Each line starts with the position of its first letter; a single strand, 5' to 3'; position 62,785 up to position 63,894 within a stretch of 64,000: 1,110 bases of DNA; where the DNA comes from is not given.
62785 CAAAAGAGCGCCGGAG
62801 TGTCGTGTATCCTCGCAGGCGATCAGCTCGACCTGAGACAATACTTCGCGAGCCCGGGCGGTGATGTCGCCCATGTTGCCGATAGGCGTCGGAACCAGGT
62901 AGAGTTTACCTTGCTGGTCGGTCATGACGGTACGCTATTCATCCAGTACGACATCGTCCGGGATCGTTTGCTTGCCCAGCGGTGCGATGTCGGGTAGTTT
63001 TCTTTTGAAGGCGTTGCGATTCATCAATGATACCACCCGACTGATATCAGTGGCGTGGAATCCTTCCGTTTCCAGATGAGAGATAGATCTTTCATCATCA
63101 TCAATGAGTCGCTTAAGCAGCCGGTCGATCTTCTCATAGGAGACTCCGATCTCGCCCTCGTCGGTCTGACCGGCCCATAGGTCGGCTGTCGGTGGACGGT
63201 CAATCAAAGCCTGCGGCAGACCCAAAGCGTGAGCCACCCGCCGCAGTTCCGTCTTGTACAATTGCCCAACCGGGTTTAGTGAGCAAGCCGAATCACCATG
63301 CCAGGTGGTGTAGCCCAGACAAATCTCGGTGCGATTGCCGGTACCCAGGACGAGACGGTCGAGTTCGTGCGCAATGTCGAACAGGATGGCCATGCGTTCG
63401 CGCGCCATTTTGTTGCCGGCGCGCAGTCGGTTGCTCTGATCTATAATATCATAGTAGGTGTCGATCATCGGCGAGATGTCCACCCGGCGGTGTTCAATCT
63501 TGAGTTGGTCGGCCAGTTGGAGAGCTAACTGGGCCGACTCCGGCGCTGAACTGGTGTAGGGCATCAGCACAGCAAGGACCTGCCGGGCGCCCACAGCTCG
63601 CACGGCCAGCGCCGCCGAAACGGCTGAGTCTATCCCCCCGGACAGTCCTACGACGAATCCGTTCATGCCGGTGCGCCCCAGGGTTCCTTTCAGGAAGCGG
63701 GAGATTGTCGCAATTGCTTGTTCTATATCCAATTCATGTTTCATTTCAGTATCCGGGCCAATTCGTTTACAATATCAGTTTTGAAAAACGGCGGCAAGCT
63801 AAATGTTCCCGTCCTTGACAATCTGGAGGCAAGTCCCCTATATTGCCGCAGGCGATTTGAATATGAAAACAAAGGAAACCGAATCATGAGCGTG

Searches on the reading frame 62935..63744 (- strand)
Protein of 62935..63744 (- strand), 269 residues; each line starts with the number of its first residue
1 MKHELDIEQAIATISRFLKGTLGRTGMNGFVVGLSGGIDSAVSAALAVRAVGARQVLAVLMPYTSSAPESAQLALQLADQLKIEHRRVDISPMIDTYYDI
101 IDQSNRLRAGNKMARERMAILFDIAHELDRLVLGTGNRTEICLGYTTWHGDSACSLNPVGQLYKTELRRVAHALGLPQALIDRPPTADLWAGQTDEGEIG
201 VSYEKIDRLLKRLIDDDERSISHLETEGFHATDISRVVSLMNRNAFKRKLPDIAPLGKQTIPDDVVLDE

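Call 75: find_encoding_contigs(protein=window:62935-63744:-, flank=10000, max_places=2)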
Protein window:62935-63744:- (269 aa): 6 contigs read that carry it; 2 places shown.
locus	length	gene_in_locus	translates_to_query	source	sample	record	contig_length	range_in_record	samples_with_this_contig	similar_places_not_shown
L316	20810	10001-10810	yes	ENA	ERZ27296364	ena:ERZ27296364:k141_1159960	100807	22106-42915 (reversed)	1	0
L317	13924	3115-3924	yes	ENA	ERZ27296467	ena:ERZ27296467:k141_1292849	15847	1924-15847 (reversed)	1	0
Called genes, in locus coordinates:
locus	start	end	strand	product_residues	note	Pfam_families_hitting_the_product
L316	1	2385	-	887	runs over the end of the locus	PF00264:Tyrosinase, PF13519:VWA_2 (weak)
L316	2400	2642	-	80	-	-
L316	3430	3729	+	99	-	-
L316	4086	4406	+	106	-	PF00829:Ribosomal_L21p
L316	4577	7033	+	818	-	PF07244:POTRA (weak), PF08478:POTRA_1 (faint), PF07244:POTRA, PF01103:Omp85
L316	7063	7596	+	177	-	PF03938:OmpH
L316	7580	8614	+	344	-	PF04613:LpxD, PF25084:LbH_EIF2B (faint), PF25087:GMPPB_C (weak), PF00132:Hexapep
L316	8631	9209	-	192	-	-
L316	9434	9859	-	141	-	PF00436:SSB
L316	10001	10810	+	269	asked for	PF02540:NAD_synthase, PF06508:QueC (faint)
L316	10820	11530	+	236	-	PF00590:TP_methylase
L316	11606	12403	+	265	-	PF01790:LGT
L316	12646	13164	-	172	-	-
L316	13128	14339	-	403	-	-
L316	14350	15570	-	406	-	PF02568:ThiI (faint), PF03054:tRNA_Me_trans, PF20259:tRNA_Me_trans_M, PF20258:tRNA_Me_trans_C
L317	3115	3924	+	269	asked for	PF02540:NAD_synthase, PF06508:QueC (faint)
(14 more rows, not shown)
